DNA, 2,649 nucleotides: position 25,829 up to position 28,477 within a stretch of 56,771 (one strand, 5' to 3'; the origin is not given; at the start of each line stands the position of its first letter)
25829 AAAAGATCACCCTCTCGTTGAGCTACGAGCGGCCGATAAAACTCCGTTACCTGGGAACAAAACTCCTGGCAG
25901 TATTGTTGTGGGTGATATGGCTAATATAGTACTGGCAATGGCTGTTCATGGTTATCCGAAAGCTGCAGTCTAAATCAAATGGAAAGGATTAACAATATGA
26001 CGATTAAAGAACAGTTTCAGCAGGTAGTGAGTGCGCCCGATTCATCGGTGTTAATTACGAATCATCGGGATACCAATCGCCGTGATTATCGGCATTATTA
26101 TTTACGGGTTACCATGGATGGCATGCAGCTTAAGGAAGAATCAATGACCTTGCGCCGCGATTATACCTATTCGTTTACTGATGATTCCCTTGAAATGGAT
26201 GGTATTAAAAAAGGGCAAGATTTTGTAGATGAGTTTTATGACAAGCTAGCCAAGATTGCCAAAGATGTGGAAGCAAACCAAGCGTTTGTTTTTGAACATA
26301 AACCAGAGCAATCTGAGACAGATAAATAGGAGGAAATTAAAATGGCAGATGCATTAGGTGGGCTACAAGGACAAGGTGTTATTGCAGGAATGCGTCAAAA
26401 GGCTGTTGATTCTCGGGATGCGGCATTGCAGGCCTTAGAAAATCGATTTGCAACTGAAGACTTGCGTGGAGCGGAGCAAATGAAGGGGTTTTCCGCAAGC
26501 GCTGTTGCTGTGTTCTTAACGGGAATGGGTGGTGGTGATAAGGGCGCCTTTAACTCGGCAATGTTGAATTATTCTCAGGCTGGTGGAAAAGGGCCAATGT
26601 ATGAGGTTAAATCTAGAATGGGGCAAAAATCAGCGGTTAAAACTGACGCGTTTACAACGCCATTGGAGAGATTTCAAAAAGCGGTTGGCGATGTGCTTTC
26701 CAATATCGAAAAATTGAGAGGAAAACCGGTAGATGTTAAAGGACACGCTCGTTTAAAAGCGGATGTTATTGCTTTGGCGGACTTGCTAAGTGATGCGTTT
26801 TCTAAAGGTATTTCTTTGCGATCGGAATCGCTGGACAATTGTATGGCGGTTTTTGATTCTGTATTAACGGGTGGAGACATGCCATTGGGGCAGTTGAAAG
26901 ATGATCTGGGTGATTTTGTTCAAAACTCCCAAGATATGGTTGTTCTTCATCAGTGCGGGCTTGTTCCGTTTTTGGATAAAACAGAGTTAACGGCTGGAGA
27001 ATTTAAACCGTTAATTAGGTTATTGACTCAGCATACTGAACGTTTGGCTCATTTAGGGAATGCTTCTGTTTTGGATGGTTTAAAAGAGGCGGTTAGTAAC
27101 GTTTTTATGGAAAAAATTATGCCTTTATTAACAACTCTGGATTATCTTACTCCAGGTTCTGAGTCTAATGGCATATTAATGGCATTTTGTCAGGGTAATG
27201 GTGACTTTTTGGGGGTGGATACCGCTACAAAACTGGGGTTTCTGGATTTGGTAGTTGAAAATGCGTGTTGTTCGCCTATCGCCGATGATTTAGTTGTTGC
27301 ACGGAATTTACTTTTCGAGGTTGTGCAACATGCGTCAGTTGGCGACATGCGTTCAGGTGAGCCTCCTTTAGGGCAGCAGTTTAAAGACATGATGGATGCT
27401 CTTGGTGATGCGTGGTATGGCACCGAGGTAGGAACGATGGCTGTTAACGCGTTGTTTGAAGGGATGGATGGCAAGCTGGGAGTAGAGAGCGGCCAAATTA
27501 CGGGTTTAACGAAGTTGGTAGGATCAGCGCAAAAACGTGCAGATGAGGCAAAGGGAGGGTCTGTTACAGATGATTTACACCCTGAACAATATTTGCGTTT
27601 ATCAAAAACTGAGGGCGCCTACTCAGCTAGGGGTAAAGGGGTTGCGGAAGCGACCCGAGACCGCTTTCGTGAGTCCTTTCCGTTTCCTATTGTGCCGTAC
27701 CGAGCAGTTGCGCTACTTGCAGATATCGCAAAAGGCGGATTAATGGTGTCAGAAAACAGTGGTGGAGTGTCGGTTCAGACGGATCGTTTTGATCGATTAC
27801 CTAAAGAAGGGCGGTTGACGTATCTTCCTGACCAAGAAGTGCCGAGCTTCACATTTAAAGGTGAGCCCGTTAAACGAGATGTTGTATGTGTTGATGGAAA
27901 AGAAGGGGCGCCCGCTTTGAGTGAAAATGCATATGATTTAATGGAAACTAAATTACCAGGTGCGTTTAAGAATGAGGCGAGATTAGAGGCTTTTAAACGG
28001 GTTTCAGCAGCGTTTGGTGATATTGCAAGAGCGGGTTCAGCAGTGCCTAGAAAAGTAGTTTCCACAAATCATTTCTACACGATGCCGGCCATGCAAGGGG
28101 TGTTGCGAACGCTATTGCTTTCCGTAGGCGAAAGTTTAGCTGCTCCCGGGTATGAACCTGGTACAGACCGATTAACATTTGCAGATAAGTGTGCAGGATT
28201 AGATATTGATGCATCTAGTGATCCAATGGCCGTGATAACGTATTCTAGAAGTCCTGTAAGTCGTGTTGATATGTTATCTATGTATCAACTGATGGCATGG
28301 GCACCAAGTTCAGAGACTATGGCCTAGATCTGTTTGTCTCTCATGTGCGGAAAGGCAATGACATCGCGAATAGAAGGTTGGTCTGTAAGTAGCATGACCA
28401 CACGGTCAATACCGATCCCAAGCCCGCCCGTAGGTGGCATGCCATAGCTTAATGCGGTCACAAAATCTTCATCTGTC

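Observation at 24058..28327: Cassette of two large paralogous helical proteins flanking two small ORFs, all with strong ribosome-binding sites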

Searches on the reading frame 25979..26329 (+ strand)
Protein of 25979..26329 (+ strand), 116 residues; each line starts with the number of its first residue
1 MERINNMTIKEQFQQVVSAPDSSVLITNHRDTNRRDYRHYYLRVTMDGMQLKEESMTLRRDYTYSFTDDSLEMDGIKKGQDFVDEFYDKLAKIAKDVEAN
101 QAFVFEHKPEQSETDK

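Call 4: search_protein_families(library=pfam, proteins=[window:25979-26329:+], max_evalue=1)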
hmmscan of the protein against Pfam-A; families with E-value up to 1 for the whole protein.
window:25979-26329:+ (116 aa): 0 families

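Call 11: search_protein_families(library=ncbifam, proteins=[window:25979-26329:+], max_evalue=0.1)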
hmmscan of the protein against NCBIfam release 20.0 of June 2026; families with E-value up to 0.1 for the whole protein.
window:25979-26329:+ (116 aa): 1 family
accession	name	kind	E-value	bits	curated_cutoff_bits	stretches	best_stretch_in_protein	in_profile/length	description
NF045593.1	bilirub_TF_BilQ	equivalog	0.052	13.3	125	0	30-63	76-109/135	bilirubin utilization transcriptional regulator BilQ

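Call 31: search_protein_families(library=phrogs, proteins=[window:25979-26329:+], max_evalue=0.1)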
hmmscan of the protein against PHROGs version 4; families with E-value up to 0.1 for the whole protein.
window:25979-26329:+ (116 aa): 0 families

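Call 32: search_protein_families(library=padloc, proteins=[window:25979-26329:+], max_evalue=0.1)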
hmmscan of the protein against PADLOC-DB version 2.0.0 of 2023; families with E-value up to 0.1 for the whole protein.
window:25979-26329:+ (116 aa): 0 families

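Call 35: find_homologous_proteins(query=window:25997-26329:+, max_evalue=0.01)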
Query window:25997-26329:+ (110 aa): 3 proteins with E <= 0.01 among 3 candidates.
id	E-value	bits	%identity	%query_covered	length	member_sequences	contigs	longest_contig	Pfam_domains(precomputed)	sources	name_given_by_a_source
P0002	1.1e-65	236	100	100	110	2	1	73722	-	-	-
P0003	3.0e-46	174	80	95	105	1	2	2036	-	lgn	-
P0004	6.6e-42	160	68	91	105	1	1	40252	-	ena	-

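Call 36: find_encoding_contigs(protein=P0004, flank=10000)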
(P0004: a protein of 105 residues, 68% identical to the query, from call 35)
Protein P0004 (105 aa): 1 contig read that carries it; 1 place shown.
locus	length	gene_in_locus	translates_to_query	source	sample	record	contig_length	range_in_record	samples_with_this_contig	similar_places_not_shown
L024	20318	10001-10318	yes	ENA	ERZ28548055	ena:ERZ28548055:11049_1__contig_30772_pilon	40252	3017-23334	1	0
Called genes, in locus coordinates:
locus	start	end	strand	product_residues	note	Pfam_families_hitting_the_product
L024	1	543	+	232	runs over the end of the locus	PF04055:Radical_SAM, PF06969:HemN_C (weak)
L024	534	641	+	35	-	-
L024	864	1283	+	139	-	PF01702:TGT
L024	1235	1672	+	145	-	PF01702:TGT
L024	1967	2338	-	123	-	-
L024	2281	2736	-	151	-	-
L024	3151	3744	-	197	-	-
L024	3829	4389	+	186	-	PF08645:PNK3P, PF00702:Hydrolase, PF13242:Hydrolase_like, PF13419:HAD_2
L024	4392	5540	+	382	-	-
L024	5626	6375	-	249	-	PF01408:GFO_IDH_MocA (weak), PF02153:PDH_N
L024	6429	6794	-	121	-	PF07736:CM_1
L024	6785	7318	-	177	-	PF03099:BPL_LplA_LipB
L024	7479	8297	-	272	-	PF01073:3Beta_HSD, PF01370:Epimerase, PF04321:RmlD_sub_bind (faint), PF07993:NAD_binding_4 (faint), PF16363:GDP_Man_Dehyd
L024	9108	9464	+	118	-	-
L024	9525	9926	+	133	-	-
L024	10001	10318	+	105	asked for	-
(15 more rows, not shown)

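Call 37: find_encoding_contigs(protein=P0003, flank=10000)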
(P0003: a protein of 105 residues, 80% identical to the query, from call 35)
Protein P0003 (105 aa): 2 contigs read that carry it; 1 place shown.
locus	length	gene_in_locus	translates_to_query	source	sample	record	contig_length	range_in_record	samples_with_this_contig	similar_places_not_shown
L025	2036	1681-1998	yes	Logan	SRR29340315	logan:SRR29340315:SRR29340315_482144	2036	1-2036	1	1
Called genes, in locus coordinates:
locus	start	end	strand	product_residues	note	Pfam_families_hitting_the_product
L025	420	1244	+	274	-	-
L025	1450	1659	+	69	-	-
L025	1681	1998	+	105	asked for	-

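Call 43: find_related_loci(query=A1, collection=metagenome_contigs, flank=10000)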
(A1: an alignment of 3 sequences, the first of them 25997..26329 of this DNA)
Query A1 (110 aa) in metagenome_contigs; peptide patterns used: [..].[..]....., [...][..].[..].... (x = any residue, [..] = any of these).
338 stretches matched a pattern, but none encodes a relative of the query by tblastn (E <= 1e-3).

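Call 44: find_encoding_contigs(protein=P0002, flank=10000, max_places=4)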
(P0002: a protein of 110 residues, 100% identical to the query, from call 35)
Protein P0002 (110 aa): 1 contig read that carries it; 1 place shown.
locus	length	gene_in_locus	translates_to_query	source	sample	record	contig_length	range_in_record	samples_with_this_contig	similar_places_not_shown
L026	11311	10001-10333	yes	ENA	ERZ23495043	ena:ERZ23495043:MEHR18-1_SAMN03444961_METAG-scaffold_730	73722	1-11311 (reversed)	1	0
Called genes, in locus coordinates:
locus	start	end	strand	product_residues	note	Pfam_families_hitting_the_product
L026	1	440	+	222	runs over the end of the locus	PF08645:PNK3P, PF00702:Hydrolase, PF13419:HAD_2 (weak), PF13242:Hydrolase_like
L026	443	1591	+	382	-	-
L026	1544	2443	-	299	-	PF01118:Semialdhyde_dh (weak), PF01408:GFO_IDH_MocA (weak), PF02153:PDH_N, PF20463:PDH_C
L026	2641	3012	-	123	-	PF07736:CM_1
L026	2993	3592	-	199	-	PF03099:BPL_LplA_LipB, PF16917:BPL_LplA_LipB_2 (weak)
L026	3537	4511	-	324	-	PF01073:3Beta_HSD, PF01370:Epimerase, PF04321:RmlD_sub_bind (faint), PF16363:GDP_Man_Dehyd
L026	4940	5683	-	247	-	-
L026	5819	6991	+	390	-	-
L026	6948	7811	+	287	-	-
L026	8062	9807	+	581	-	-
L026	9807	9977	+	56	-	-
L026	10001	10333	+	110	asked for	-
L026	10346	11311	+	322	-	?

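Call 50: predict_structure(alignment_id=A1)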
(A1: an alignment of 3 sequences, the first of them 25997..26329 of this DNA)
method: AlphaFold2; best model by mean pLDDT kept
length: 110 residues; sequences in the alignment: 3
mean_pLDDT: 75.7   pTM: 0.66
mean pLDDT of the five models: 75.7, 72.7, 72.1, 70.8, 62.3
residues with pLDDT >= 90: 7; 70-90: 69; 50-70: 28; < 50: 6
segments of 3 or more residues with pLDDT < 50: 106-110
pLDDT, mean of each block of 10 residues (from residue 1): 60 71 70 78 80 80 86 88 82 80 56
secondary structure, 60 per line:
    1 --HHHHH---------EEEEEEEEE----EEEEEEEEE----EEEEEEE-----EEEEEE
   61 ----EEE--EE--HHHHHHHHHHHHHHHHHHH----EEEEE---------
elements in order: H3-7 E17-25 E30-38 E43-49 E55-60 E65-67 H74-92 E97-101

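Call 56: fold_search(model_id=the predicted structure, library=pdb)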
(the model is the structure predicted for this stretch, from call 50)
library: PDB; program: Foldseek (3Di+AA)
matches with E <= 10: 246; with E <= 0.001: 0
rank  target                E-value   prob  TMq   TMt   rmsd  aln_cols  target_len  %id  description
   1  1mac_A                4.4e-01  0.08  0.15  0.10  12.2        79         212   11  CRYSTAL STRUCTURE AND SITE-DIRECTED MUTAGENESIS OF BACILLUS MACERANS ENDO-1,3-1,4-BETA-GLUCANASE (released 1995-02-27)
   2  1axk_B                6.2e-01  0.08  0.17  0.07  11.9        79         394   11  ENGINEERED BACILLUS BIFUNCTIONAL ENZYME GLUXYN-1 (released 1999-05-11)
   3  9bk6_A                7.3e-01  0.18  0.27  0.29  14.5        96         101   18  Structure of B10_CYTX binder-complex (released 2024-10-09)
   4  4ezp_B                8.2e-01  0.38  0.27  0.15   8.7        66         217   14  Crystal structure of the substrate binding domain of E.coli DnaK in complex with A3-APO(residues 1 to 20) (released 2013-04-17)
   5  1axk_A                8.2e-01  0.08  0.16  0.07  12.1        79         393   11  ENGINEERED BACILLUS BIFUNCTIONAL ENZYME GLUXYN-1 (released 1999-05-11)
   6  5vxz_A                9.1e-01  0.13  0.26  0.11  11.9       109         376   14  High-affinity AXL decoy receptor (released 2017-06-21)
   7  1u0a_A                9.1e-01  0.08  0.17  0.11  12.7        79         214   10  Crystal structure of the engineered beta-1,3-1,4-endoglucanase H(A16-M) in complex with beta-glucan tetrasaccharide (released 2005-09-06)
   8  7nsa                  1.0e+00  0.16  0.22  0.15  11.5        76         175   14  Triphosphate tunnel metalloenzyme from Sulfolobus acidocaldarius in complex with pyrophosphate and calcium (released 2021-06-02)
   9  3wyf_E                1.0e+00  0.12  0.21  0.17  12.5        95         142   13  Crystal structure of Xpo1p-Yrb2p-Gsp1p-GTP complex (released 2014-11-12)
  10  3bod                  1.0e+00  0.10  0.21  0.14  12.1        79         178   11  Structure of mouse beta-neurexin 1 (released 2008-03-25)
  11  8db2                  1.1e+00  0.11  0.24  0.21   7.3        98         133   11  Q108K:K40L:T51C:T53A:R58L:Q38F mutant of hCRBPII bound to synthetic fluorophore CM1V (released 2023-02-01)
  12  7jwd_B                1.1e+00  0.10  0.22  0.19   7.3        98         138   12  Cellular retinol-binding protein 2 (CRBP2) in complex with 2-linoleoylglycerol (released 2021-03-10)
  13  3o5s                  1.1e+00  0.09  0.18  0.11  12.7        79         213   11  Crystal Structure of the endo-beta-1,3-1,4 glucanase from Bacillus subtilis (strain 168) (released 2011-07-13)
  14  3wvj_A                1.1e+00  0.08  0.19  0.12  12.0        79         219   11  The crystal structure of native glycosidic hydrolase (released 2015-06-24)
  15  6eua_A                1.1e+00  0.08  0.23  0.15   6.6        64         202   12  The fibrinogen-like domain of human Angptl3 (released 2018-05-09)
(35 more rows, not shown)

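Call 73: fold_search(model_id=the predicted structure, library=viral)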
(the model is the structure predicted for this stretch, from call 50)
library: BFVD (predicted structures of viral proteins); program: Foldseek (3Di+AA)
matches with E <= 10: 482; with E <= 0.001: 0
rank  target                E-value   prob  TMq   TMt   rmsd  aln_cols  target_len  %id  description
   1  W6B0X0                1.1e-01  0.51  0.29  0.33  11.9       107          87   12  Uncharacterized protein [Acinetobacter phage IMEAB3]
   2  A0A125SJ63            2.9e-01  0.09  0.20  0.10  14.8       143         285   12  (no name in the UniProt tables at hand)
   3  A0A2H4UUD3            3.1e-01  0.57  0.35  0.28  11.2        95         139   20  Uncharacterized protein [Bodo saltans virus]
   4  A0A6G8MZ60            3.7e-01  0.60  0.38  0.41   6.8       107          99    8  Uncharacterized protein [Cedratvirus kamchatka]
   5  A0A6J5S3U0            5.1e-01  0.77  0.41  0.23   3.7        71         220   11  Uncharacterized protein [uncultured Caudovirales phage]
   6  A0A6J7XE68            5.1e-01  0.08  0.22  0.14  15.3       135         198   10  Uncharacterized protein [uncultured Caudovirales phage]
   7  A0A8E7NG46            5.7e-01  0.21  0.30  0.07  11.4       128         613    9  (no name in the UniProt tables at hand)
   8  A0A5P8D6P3            5.7e-01  0.10  0.19  0.08   9.8        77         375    9  Uncharacterized protein [Mycobacterium phage LilMcDreamy]
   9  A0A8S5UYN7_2          6.1e-01  0.20  0.30  0.06  19.6       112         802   12  Endosialidase chaperone [Siphoviridae sp. ctkKt3]
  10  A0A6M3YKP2            6.1e-01  0.16  0.25  0.33   8.9        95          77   10  (no name in the UniProt tables at hand)
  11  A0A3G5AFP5            6.4e-01  0.23  0.24  0.08   9.3        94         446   13  Uncharacterized protein [Solivirus sp.]
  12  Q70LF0                6.8e-01  0.28  0.35  0.28   7.8       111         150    7  Uncharacterized protein ORF150 [Acidianus filamentous virus 1 (isolate United States/Yellowstone)]
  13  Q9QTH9                6.8e-01  0.25  0.37  0.15   8.2       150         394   10  ORF 1 [Spiroplasma phage SVTS2]
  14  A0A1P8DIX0            7.2e-01  0.47  0.44  0.25   6.2       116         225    8  (no name in the UniProt tables at hand)
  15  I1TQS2                7.2e-01  0.21  0.28  0.11  11.8       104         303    8  (no name in the UniProt tables at hand)
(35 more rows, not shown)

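Call 76: search_solved_structures(query=A1, max_evalue=10)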
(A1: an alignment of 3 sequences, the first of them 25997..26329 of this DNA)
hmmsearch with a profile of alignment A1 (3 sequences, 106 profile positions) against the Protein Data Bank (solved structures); distinct sequences matched with E-value up to 10: 2.
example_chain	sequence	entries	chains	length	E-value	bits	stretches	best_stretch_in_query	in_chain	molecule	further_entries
4ay1_A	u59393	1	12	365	0.66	13.5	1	45-99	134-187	CHITINASE-3-LIKE PROTEIN 2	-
4p8u_A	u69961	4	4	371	1.2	12.6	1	45-99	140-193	Chitinase-3-like protein 2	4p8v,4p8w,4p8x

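Call 99: find_related_loci(query=A1, collection=viral_contigs, flank=5000)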
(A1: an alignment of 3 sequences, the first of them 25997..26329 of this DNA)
Query A1 (110 aa) in viral_contigs; peptide patterns used: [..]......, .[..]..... (x = any residue, [..] = any of these).
88 stretches matched a pattern, but none encodes a relative of the query by tblastn (E <= 1e-3).

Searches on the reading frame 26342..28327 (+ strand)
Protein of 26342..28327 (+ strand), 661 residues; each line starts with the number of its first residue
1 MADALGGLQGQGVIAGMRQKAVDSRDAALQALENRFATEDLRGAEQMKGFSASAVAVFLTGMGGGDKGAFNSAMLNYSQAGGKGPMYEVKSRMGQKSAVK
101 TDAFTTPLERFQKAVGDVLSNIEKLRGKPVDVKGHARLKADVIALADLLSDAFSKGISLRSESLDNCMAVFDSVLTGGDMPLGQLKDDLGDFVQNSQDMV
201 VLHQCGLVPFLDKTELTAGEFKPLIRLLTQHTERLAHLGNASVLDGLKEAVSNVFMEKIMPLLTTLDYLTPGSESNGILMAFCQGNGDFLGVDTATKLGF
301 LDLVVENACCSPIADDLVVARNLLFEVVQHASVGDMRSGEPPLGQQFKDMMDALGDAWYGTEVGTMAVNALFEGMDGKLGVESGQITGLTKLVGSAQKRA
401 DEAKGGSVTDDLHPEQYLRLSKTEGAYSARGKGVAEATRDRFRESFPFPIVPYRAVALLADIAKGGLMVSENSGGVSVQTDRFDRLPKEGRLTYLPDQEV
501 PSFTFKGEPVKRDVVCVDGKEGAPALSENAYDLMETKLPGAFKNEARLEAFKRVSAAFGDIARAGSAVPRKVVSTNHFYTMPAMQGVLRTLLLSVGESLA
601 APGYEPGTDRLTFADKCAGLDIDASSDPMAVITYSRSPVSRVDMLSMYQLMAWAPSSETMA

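Call 4: search_protein_families(library=pfam, proteins=[window:26342-28327:+], max_evalue=1)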
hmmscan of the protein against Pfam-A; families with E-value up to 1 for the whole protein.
window:26342-28327:+ (661 aa): 0 families

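Call 9: find_homologous_proteins(query=window:26342-28327:+)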
Query window:26342-28327:+ (661 aa): 1 proteins with E <= 0.001 among 8000 candidates.
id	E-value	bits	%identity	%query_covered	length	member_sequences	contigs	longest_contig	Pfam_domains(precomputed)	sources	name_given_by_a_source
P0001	1.1e-242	825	98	58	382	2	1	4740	-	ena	-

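Call 10: find_related_loci(query=window:26342-28327:+, collection=genome_contigs, flank=10000)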
Query window:26342-28327:+ (661 aa) in genome_contigs; peptide patterns used: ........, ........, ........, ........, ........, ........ (x = any residue, [..] = any of these).
20 stretches matched a pattern, but none encodes a relative of the query by tblastn (E <= 1e-3).

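Call 11: search_protein_families(library=ncbifam, proteins=[window:26342-28327:+], max_evalue=0.1)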
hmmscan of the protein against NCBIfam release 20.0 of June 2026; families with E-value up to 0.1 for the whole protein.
window:26342-28327:+ (661 aa): 0 families

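Call 22: find_encoding_contigs(protein=P0001, flank=10000)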
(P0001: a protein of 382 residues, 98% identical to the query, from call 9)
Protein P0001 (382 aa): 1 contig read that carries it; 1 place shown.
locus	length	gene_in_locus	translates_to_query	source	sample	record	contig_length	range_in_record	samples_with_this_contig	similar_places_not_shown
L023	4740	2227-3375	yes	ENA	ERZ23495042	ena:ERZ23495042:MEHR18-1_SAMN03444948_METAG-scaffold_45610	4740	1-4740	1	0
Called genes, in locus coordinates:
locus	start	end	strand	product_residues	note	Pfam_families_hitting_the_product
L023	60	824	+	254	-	-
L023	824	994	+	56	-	-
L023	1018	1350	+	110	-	-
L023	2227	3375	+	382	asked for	-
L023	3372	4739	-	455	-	?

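Call 30: search_solved_structures(query=window:26342-28327:+, max_evalue=10)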
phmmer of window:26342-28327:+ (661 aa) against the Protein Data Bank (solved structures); distinct sequences matched with E-value up to 10: 2.
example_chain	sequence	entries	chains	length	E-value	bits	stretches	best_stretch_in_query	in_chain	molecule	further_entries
1hdi_A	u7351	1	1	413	0.029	16.2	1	304-366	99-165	PHOSPHOGLYCERATE KINASE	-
4o3f_A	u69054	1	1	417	0.3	12.8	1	301-366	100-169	Phosphoglycerate kinase 1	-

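Call 31: search_protein_families(library=phrogs, proteins=[window:26342-28327:+], max_evalue=0.1)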
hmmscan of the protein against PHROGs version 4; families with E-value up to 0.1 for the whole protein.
window:26342-28327:+ (661 aa): 0 families

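Call 32: search_protein_families(library=padloc, proteins=[window:26342-28327:+], max_evalue=0.1)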
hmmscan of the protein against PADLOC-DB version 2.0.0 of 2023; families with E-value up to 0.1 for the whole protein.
window:26342-28327:+ (661 aa): 0 families

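Call 33: search_protein_representatives(protein=window:26342-28327:+)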
Query: 661 residues. Proteins with E-value up to 0.001 (for the whole library): 1; up to 1e-10: 1; up to 1e-30: 1. The best 1 are listed.
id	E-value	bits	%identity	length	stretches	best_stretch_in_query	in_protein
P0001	3.4e-243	825.3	98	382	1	280-661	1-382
